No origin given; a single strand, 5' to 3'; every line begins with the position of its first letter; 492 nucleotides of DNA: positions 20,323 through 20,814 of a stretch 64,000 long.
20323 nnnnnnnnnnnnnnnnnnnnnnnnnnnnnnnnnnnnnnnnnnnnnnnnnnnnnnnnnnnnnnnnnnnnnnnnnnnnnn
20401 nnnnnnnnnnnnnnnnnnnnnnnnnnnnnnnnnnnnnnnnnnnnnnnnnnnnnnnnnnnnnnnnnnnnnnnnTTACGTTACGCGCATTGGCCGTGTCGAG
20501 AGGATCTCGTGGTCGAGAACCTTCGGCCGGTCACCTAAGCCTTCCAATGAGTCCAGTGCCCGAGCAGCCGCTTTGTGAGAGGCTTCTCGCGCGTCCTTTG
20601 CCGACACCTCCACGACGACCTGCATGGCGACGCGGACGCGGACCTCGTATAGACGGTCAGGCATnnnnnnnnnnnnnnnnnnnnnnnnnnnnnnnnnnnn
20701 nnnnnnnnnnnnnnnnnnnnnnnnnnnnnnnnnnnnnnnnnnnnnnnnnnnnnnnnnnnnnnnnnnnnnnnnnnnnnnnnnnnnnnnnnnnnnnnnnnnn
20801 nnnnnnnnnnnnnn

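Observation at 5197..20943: Scattered nucleotide-processing accessory genes (NUDIX, CYTH, SLOG/YpsA, DUF4326, DUF1653)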

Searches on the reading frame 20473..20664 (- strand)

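Call 7: search_protein_families(library=pfam, proteins=[window:20473-20664:-], max_evalue=0.01)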
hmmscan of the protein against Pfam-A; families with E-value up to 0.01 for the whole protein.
window:20473-20664:- (63 aa): 1 family
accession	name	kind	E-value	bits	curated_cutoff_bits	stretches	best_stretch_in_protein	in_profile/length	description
PF24995.1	DSRM_2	-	0.0082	17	27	1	6-42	43-79/79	dsRNA binding domain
